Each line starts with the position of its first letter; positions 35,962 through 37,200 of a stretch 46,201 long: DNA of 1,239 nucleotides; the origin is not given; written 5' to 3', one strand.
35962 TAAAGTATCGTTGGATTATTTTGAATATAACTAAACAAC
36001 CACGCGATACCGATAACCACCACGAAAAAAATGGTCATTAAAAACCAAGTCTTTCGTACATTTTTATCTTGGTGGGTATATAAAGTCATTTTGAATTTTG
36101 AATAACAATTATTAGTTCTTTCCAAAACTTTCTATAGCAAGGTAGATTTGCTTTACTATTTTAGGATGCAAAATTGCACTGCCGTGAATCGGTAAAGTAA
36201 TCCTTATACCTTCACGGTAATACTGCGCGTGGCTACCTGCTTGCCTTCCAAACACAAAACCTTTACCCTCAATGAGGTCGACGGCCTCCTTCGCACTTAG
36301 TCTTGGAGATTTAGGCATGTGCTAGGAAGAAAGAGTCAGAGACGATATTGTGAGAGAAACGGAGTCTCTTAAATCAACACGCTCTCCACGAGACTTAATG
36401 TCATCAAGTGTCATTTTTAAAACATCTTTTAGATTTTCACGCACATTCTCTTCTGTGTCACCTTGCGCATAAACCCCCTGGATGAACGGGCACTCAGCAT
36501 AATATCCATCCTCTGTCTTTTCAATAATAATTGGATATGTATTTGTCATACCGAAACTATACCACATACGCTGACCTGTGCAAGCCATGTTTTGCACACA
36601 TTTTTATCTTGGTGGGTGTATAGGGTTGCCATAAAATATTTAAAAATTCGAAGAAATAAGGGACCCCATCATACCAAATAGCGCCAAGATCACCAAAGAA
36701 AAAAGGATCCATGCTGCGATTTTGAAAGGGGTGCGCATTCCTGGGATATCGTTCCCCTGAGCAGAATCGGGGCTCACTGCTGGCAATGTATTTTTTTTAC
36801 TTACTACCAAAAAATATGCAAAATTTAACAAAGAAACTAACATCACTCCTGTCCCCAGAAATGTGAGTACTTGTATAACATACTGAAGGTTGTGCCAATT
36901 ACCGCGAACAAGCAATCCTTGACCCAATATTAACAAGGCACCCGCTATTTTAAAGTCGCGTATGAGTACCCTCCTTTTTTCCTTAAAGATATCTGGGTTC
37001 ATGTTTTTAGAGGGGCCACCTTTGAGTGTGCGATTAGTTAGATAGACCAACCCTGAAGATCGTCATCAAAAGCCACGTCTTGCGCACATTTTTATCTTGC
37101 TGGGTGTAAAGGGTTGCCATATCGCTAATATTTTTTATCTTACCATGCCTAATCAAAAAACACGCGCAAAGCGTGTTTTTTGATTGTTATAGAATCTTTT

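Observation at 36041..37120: Three copies of the htpX 5' end delimit two inserted cassettes (hicBA and a membrane protein)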

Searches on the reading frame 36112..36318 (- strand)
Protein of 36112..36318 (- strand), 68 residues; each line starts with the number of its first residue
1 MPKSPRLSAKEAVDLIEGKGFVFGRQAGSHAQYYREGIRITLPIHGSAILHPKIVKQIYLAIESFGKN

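Call 6: search_protein_families(library=pfam, proteins=[window:36112-36318:-], max_evalue=0.01)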
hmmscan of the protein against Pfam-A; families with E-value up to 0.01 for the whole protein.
window:36112-36318:- (68 aa): 1 family
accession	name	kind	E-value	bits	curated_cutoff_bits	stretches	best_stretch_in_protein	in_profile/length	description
PF07927.17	HicA_toxin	-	2.1e-10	41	27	1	10-59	2-53/58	HicA toxin of bacterial toxin-antitoxin,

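Call 13: find_encoding_contigs(protein=window:36112-36318:-, flank=8000, max_places=10)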
Protein window:36112-36318:- (68 aa): 1 contig read that carries it; 1 place shown.
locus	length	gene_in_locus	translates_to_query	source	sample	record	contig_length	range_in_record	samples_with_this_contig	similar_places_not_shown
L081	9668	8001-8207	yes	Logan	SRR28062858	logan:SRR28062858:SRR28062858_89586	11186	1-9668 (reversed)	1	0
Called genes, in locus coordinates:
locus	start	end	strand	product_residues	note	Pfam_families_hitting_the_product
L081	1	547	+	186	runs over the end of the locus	-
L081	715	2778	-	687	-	PF00753:Lactamase_B, PF12706:Lactamase_B_2, PF22505:RNase_J_b_CASP, PF17770:RNase_J_C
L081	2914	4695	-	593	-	PF00496:SBP_bac_5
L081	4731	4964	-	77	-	PF03840:SecG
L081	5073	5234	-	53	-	-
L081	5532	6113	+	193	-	PF04011:LemA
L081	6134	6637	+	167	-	PF00339:Arrestin_N (weak)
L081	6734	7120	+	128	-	PF05656:DUF805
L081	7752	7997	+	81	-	PF21748:UPF0150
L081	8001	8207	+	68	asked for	PF07927:HicA_toxin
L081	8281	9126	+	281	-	PF01435:Peptidase_M48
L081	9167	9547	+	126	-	PF00072:Response_reg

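Call 31: find_homologous_proteins(query=window:36112-36318:-, max_evalue=1e-8)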
Query window:36112-36318:- (68 aa): 17 proteins with E <= 1e-8 among 17 candidates.
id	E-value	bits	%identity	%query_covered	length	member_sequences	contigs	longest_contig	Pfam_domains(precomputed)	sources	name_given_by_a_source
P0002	2.3e-37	142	100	100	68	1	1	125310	PF07927.18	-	-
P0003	1.3e-30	121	84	99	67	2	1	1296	PF07927.18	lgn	-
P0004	6.6e-30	119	85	99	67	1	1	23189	PF07927.18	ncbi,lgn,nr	ncbi:MAG: type II toxin-antitoxin system HicA family toxin [Candidatus Yonathbacteria bacterium]|nr:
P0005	2.9e-29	117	82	99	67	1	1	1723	PF07927.18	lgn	-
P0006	4.3e-29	116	82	100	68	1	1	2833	PF07927.18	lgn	-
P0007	7.1e-29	116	78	99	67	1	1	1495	PF07927.18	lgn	-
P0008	7.8e-29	116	81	99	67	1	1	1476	PF07927.18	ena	-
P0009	8.6e-29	115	82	99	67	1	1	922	PF07927.18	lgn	-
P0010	1.5e-28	115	85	96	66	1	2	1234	PF07927.18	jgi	jgi:predicted RNA binding protein YcfA (HicA-like mRNA interferase family)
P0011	1.5e-28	115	82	99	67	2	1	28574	PF07927.18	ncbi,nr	ncbi:MAG: type II toxin-antitoxin system HicA family toxin [bacterium]|nr:type II toxin-antitoxin sy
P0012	3.5e-27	110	79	99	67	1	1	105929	PF07927.18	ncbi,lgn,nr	ncbi:MAG: type II toxin-antitoxin system HicA family toxin [Candidatus Yonathbacteria bacterium]|nr:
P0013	6.1e-27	110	79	99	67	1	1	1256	PF07927.18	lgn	-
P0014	7.2e-27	109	79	96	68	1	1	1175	PF07927.18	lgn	-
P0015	1.6e-26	108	80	96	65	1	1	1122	PF07927.18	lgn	-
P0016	1.8e-26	108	79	99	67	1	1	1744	PF07927.18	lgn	-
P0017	3.7e-26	107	83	93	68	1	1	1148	PF07927.18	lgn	-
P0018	4.7e-26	107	76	99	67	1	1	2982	PF07927.18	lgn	-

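Call 32: find_encoding_contigs(protein=P0004, flank=5000, max_places=4)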
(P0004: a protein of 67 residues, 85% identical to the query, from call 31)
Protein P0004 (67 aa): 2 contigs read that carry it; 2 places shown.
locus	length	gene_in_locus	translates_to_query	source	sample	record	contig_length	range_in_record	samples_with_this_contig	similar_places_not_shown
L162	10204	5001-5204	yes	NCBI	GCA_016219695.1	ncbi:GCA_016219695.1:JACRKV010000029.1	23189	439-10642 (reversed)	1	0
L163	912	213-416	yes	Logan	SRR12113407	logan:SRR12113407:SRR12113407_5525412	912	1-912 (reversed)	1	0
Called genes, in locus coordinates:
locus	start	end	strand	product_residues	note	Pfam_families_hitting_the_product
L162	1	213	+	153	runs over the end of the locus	PF13302:Acetyltransf_3, PF13420:Acetyltransf_4, PF00583:Acetyltransf_1, PF13673:Acetyltransf_10 (weak), PF13508:Acetyltransf_7 (weak)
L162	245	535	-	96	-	-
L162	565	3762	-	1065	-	PF02811:PHP, PF07733:DNA_pol3_alpha, PF17657:DNA_pol3_finger, PF14579:HHH_6, PF01336:tRNA_anti-codon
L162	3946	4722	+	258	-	PF13489:Methyltransf_23, PF13847:Methyltransf_31 (weak), PF08241:Methyltransf_11 (weak), PF08242:Methyltransf_12 (weak), PF13649:Methyltransf_25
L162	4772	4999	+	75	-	PF15919:HicB_lk_antitox (weak), PF21748:UPF0150 (weak)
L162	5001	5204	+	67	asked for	PF07927:HicA_toxin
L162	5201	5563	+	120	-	PF01351:RNase_HII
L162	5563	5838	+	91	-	PF01351:RNase_HII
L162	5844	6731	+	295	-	PF00664:ABC_membrane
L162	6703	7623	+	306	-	PF13555:AAA_29 (faint), PF00005:ABC_tran, PF02463:SMC_N (faint), PF13304:AAA_21 (faint)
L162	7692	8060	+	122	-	-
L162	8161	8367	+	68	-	PF01783:Ribosomal_L32p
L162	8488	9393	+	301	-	PF01029:NusB, PF00293:NUDIX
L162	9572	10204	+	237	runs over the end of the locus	PF22935:RM44_endonuclase, PF14622:Ribonucleas_3_3, PF00636:Ribonuclease_3, PF22892:DSRM_MRPL44 (weak), PF00035:dsrm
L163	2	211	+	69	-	?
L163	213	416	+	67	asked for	PF07927:HicA_toxin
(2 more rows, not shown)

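Call 33: find_encoding_contigs(protein=P0011, flank=5000, max_places=4)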
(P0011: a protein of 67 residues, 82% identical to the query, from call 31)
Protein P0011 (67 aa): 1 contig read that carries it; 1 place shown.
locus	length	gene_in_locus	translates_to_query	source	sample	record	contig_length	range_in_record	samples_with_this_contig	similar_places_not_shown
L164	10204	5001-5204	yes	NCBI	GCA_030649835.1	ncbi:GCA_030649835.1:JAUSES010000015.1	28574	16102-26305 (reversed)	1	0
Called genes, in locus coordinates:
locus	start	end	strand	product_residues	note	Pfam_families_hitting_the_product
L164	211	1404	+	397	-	PF00009:GTP_EFTU, PF03144:GTP_EFTU_D2, PF03143:GTP_EFTU_D3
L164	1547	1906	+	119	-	PF00338:Ribosomal_S10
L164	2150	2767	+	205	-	PF00297:Ribosomal_L3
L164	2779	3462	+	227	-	PF00573:Ribosomal_L4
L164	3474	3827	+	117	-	PF00276:Ribosomal_L23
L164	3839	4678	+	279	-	PF00181:Ribosomal_L2_N, PF03947:Ribosomal_L2_C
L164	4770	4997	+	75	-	PF21748:UPF0150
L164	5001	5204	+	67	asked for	PF07927:HicA_toxin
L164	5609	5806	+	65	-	-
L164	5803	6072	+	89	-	-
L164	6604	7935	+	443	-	PF04055:Radical_SAM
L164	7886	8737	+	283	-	PF01048:PNP_UDP_1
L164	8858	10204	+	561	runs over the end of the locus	PF00006:ATP-synt_ab (faint), PF02463:SMC_N (faint), PF13476:AAA_23 (faint), PF13555:AAA_29 (faint), PF00005:ABC_tran, PF13304:AAA_21 (faint), PF13521:AAA_28 (faint), PF00005:ABC_tran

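Call 34: find_encoding_contigs(protein=P0012, flank=5000, max_places=4)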
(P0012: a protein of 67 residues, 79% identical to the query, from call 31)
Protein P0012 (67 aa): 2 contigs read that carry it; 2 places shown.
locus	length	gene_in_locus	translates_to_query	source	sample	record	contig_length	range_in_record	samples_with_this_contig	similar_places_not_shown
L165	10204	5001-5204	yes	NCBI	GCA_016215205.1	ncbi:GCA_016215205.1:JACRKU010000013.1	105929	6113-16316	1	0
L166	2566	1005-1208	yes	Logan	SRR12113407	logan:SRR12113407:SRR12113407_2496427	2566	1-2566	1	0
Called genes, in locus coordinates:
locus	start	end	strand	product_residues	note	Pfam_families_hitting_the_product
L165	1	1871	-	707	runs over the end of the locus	PF00753:Lactamase_B, PF23023:Anti-Pycsar_Apyc1 (faint), PF12706:Lactamase_B_2, PF22505:RNase_J_b_CASP, PF17770:RNase_J_C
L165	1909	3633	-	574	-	PF00496:SBP_bac_5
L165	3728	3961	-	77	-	PF03840:SecG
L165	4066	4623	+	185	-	PF04011:LemA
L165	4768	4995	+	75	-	PF15919:HicB_lk_antitox (weak), PF21748:UPF0150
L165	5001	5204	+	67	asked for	PF07927:HicA_toxin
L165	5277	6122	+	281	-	PF01435:Peptidase_M48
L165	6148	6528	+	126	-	PF00072:Response_reg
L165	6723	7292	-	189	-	PF00565:SNase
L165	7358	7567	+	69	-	PF01197:Ribosomal_L31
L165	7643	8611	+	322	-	PF03462:PCRF, PF00472:RF-1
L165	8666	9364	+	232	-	PF00318:Ribosomal_S2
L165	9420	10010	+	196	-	PF00889:EF_TS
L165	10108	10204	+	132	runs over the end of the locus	-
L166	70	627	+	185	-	PF04011:LemA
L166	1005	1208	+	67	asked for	PF07927:HicA_toxin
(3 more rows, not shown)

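Call 47: find_encoding_contigs(protein=P0006, flank=3000, max_places=3)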
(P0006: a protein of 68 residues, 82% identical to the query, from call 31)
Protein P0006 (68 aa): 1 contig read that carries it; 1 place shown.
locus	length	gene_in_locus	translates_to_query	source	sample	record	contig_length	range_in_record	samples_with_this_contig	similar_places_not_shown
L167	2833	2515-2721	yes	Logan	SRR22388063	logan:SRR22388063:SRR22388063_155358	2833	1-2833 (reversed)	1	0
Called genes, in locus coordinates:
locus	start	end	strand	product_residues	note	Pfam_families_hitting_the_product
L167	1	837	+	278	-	?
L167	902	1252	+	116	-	-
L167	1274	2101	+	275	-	-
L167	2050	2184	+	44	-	-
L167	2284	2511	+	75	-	PF15919:HicB_lk_antitox (weak), PF21748:UPF0150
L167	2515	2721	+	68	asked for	PF07927:HicA_toxin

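Call 48: find_encoding_contigs(protein=P0018, flank=3000, max_places=3)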
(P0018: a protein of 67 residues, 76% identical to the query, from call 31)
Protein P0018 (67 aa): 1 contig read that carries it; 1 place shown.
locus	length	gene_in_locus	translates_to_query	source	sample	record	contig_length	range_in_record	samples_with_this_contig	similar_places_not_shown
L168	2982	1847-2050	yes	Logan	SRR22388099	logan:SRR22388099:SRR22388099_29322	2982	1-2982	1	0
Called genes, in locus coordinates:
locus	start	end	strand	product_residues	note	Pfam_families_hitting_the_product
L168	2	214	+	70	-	?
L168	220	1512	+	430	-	-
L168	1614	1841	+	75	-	PF15919:HicB_lk_antitox (weak), PF21748:UPF0150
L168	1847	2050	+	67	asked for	PF07927:HicA_toxin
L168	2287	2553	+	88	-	PF15919:HicB_lk_antitox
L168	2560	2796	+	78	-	PF07927:HicA_toxin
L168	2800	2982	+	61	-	?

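Call 49: find_encoding_contigs(protein=P0003, flank=3000, max_places=3)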
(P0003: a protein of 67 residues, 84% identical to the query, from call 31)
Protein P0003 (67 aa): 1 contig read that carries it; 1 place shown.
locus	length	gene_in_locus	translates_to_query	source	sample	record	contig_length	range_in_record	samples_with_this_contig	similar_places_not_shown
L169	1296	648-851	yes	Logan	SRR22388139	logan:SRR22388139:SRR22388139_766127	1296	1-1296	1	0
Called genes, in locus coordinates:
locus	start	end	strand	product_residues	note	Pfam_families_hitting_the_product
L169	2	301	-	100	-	?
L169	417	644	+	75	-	PF21748:UPF0150 (weak)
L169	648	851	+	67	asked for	PF07927:HicA_toxin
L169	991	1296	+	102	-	?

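Call 50: find_encoding_contigs(protein=P0005, flank=3000, max_places=3)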
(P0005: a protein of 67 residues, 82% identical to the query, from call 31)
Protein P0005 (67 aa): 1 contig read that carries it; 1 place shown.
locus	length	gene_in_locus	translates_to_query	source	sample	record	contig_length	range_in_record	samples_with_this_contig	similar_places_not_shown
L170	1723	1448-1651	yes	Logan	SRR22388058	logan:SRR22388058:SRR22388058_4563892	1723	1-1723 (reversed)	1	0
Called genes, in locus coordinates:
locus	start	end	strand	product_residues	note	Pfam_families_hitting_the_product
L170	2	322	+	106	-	?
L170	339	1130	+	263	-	-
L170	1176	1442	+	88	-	PF21748:UPF0150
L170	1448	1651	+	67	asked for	PF07927:HicA_toxin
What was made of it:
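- The same architecture is seen in NCBI, JGI and Logan assemblies from other samples (calls 34, 48, 50).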

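Call 70: find_encoding_contigs(protein=P0010, flank=2000, max_places=4)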
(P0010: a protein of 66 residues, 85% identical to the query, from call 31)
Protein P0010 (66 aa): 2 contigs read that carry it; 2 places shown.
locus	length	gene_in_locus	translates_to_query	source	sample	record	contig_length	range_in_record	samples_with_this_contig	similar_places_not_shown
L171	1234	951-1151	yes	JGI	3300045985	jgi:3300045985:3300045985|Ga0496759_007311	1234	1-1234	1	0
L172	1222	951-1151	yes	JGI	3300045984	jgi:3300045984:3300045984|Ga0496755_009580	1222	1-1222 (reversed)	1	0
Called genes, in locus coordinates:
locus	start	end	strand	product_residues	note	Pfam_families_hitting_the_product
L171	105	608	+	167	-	-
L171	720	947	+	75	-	PF21748:UPF0150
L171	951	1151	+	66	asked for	PF07927:HicA_toxin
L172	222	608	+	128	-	-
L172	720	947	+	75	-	PF21748:UPF0150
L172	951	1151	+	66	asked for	PF07927:HicA_toxin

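Call 72: search_protein_families(library=pfam, proteins=[L168:2287-2553:+, L168:2560-2796:+], max_evalue=0.01)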
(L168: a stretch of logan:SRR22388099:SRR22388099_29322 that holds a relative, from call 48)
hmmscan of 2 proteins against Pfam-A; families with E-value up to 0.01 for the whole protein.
L168:2287-2553:+ (88 aa): 1 family
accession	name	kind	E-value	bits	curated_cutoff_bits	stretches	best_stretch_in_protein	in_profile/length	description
PF15919.11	HicB_lk_antitox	-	1.5e-09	38.4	27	1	15-72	3-60/123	HicB_like antitoxin of bacterial toxin-antitoxin system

L168:2560-2796:+ (78 aa): 1 family
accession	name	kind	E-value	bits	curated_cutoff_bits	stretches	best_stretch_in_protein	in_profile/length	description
PF07927.17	HicA_toxin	-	1.2e-14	54.5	27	1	10-66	2-57/58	HicA toxin of bacterial toxin-antitoxin,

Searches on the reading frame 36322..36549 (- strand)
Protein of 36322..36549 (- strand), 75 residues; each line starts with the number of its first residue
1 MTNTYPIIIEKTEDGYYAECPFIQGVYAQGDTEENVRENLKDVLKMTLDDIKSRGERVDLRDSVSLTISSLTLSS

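Call 6: search_protein_families(library=pfam, proteins=[window:36322-36546:-], max_evalue=0.01)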
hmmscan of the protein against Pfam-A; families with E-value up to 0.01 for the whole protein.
window:36322-36546:- (74 aa): 2 families
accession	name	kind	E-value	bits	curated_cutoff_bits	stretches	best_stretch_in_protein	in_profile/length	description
PF21748.3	UPF0150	-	5.1e-08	33.2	27.3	1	9-43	13-49/64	UPF0150-like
PF15919.11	HicB_lk_antitox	-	9.4e-06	26.2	27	1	4-63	1-61/123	HicB_like antitoxin of bacterial toxin-antitoxin system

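Call 69: find_related_loci(query=window:36322-36549:-, collection=viral_contigs, flank=4000)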
Query window:36322-36549:- (75 aa) in viral_contigs; peptide patterns used: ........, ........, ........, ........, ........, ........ (x = any residue, [..] = any of these).
38 stretches matched a pattern, but none encodes a relative of the query by tblastn (E <= 1e-3).

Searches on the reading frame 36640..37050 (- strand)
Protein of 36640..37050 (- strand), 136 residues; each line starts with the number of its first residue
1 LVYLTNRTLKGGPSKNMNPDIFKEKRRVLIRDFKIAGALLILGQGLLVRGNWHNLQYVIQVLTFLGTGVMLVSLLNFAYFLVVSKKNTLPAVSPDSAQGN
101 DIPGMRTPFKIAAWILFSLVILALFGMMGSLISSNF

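Call 6: search_protein_families(library=pfam, proteins=[window:36640-37050:-], max_evalue=0.01)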
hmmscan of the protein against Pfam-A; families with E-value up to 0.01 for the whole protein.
window:36640-37050:- (136 aa): 1 family
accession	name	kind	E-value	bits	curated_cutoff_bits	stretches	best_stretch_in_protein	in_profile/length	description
PF09925.14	DUF2157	-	0.0032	17.6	32.4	1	35-129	41-113/146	Predicted membrane protein (DUF2157)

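Call 29: search_protein_families(library=pfam, proteins=[window:36643-37002:-], max_evalue=0.01)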
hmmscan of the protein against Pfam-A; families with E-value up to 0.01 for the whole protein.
seq(120 aa): 1 family
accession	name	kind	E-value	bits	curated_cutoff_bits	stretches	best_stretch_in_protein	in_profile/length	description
PF09925.14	DUF2157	-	0.0043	17.2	32.4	1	19-113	41-113/146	Predicted membrane protein (DUF2157)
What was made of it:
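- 36640..37002 (-): Cargo of the upstream cassette: a 120-aa hydrophobic ORF with no homologue. Whether it is a real gene is uncertain. A DUF2157 hit is below threshold (calls 6, 29).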

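Call 30: find_homologous_proteins(query=window:36643-37002:-, max_evalue=0.001)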
Query seq(120 aa) (120 aa): 1 proteins with E <= 0.001 among 15 candidates.
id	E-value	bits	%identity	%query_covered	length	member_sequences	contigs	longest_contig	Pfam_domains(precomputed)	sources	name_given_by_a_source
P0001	8.6e-71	254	100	100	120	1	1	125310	-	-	-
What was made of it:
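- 36640..37002 (-): It matches only itself among 5.8 billion proteins (call 30).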
